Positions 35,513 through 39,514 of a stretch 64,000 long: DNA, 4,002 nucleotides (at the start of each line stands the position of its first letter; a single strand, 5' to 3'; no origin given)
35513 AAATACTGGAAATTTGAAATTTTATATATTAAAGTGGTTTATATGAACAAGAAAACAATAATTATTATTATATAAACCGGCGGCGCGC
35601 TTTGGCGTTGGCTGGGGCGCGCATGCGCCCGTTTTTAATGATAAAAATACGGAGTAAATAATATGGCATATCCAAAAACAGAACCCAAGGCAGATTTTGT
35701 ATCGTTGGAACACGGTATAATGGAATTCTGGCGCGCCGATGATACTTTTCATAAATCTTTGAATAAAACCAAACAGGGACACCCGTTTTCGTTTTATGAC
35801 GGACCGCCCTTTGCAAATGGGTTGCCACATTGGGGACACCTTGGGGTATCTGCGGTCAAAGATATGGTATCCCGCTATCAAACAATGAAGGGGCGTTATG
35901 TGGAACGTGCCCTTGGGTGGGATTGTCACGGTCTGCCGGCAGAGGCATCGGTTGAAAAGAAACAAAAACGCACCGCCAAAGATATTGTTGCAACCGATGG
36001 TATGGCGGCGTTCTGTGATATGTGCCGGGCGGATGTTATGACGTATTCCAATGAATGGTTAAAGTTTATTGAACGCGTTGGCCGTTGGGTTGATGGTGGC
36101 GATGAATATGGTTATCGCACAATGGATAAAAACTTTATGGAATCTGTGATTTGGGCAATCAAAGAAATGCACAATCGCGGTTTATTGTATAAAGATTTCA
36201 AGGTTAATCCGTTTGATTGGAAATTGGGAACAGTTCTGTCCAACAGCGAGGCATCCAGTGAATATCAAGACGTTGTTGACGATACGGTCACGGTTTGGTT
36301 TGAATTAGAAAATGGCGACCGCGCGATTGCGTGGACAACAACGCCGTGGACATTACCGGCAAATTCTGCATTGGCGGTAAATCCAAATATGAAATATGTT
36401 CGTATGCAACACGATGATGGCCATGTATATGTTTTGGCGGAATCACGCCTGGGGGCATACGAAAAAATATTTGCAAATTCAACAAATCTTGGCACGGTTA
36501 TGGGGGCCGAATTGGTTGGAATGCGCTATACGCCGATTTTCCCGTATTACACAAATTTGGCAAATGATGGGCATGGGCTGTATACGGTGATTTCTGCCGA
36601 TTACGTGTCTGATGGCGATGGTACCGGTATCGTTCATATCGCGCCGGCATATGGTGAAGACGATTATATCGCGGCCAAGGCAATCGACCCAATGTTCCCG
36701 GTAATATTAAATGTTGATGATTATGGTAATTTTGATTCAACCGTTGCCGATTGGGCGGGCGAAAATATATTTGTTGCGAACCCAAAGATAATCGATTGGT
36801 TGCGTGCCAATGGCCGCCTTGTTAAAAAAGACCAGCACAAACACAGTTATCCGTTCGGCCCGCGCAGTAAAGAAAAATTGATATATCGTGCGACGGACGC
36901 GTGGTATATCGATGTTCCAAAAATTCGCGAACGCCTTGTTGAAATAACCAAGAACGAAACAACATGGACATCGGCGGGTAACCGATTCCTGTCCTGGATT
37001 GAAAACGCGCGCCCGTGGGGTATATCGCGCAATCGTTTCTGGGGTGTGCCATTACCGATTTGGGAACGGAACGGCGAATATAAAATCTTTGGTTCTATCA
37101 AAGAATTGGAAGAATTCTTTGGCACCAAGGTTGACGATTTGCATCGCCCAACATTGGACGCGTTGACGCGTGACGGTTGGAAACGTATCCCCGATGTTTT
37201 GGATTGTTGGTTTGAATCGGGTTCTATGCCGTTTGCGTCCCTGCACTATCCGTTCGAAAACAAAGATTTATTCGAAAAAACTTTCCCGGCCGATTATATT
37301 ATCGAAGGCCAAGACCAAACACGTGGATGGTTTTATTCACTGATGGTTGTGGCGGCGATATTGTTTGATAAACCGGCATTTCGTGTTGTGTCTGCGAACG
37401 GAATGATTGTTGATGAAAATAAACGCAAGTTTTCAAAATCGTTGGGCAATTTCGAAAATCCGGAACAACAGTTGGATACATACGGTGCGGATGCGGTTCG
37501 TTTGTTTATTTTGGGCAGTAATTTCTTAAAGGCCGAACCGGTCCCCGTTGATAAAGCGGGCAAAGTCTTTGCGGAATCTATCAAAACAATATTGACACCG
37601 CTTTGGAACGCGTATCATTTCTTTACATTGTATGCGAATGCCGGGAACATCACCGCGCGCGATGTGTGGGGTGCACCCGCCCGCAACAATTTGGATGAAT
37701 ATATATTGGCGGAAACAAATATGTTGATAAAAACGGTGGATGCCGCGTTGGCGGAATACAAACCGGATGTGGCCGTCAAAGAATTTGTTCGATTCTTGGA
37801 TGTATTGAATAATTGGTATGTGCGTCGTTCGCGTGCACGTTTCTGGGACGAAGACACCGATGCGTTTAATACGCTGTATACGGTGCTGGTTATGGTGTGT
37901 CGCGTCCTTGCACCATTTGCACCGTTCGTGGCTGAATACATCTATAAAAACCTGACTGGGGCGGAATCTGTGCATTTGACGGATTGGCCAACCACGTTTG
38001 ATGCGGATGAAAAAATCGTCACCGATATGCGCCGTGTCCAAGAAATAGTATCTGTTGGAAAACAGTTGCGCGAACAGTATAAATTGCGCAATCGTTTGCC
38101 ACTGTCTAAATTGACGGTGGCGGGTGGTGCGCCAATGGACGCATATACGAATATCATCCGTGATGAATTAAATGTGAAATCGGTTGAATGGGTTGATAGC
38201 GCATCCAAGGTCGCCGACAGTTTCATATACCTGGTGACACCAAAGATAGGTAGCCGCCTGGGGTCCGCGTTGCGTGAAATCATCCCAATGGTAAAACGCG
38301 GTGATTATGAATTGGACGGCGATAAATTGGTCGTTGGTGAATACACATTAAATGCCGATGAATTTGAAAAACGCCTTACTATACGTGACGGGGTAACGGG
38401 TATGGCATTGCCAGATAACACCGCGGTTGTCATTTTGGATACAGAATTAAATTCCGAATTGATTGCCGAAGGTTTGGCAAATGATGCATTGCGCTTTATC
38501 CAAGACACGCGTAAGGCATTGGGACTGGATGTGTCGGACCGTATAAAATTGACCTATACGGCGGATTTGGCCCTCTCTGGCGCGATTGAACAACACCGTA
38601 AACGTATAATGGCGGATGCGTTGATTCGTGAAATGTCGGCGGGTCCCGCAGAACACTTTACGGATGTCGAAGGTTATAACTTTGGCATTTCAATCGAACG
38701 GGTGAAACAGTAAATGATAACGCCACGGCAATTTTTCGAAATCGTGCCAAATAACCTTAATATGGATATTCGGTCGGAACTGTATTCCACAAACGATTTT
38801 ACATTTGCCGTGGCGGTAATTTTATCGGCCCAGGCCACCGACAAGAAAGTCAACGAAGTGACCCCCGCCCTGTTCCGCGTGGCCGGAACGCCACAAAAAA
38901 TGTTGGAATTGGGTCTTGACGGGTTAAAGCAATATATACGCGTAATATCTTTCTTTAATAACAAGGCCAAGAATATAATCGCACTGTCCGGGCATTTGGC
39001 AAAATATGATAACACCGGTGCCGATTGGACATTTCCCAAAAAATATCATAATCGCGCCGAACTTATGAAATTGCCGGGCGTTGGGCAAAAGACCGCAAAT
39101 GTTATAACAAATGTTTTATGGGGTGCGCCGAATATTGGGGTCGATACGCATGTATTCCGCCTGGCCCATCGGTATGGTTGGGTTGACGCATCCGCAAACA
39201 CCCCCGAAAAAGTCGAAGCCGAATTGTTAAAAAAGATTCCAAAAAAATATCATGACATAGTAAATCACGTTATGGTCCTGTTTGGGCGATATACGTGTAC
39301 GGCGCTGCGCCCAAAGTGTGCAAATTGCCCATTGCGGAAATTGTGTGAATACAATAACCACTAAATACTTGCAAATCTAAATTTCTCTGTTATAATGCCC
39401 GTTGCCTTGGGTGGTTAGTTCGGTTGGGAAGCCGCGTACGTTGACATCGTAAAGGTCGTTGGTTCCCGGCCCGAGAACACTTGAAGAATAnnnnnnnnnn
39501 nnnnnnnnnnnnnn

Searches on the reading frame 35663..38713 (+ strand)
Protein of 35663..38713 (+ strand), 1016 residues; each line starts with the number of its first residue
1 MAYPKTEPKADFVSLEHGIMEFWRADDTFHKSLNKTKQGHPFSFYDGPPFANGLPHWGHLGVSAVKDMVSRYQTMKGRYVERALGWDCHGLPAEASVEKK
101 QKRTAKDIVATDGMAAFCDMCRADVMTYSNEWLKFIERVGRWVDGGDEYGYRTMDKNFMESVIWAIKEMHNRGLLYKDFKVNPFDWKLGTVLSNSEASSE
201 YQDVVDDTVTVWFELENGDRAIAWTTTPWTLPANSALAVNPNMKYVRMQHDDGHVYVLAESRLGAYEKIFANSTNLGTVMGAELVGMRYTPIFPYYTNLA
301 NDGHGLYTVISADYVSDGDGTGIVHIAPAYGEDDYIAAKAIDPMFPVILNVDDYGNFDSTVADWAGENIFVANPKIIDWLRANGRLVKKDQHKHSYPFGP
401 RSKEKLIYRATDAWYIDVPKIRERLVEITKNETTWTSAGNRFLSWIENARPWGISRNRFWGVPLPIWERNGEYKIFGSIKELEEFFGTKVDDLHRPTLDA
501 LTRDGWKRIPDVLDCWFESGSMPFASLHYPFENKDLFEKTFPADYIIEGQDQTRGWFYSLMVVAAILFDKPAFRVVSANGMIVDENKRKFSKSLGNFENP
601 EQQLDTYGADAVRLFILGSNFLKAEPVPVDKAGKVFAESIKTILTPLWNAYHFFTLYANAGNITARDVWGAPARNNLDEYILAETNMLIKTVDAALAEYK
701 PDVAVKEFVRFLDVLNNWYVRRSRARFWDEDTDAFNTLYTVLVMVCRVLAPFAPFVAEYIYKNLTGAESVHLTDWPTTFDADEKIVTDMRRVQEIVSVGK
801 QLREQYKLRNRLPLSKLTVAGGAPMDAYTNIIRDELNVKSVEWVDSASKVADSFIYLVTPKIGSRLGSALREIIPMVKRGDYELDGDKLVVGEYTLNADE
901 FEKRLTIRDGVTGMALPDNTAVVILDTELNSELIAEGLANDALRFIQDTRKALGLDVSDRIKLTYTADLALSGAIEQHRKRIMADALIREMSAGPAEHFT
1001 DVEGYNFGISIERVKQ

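Call 74: search_protein_families(library=pfam, proteins=[window:35663-38713:+], max_evalue=0.00001)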
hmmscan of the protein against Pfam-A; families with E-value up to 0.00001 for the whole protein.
window:35663-38713:+ (1016 aa): 4 families
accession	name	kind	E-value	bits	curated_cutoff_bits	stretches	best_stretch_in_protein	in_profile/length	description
PF00133.28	tRNA-synt_1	-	1.9e-116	389.7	22.7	1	19-624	2-410/414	tRNA synthetases class I (I, L, M and V)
PF08264.19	Anticodon_1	-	1.2e-30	106.8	25.1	1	678-816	1-146/148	Anticodon-binding domain of tRNA ligase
PF19302.4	DUF5915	-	4.5e-22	79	27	1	830-1013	2-194/195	Domain of unknown function (DUF5915)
PF09334.17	tRNA-synt_1g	-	1.7e-14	53.8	20.1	0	49-109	8-67/391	tRNA synthetases class I (M)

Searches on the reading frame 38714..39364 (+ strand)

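Call 74: search_protein_families(library=pfam, proteins=[window:38714-39364:+], max_evalue=0.00001)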
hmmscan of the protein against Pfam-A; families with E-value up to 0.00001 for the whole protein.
window:38714-39364:+ (216 aa): 2 families
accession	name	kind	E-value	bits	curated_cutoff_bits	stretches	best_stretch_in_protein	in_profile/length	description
PF00730.31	HhH-GPD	-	4e-23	82.2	26.2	1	33-177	1-108/108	HhH-GPD superfamily base excision DNA repair protein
PF00633.29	HHH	-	1.4e-06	28.2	24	1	113-132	9-28/30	Helix-hairpin-helix motif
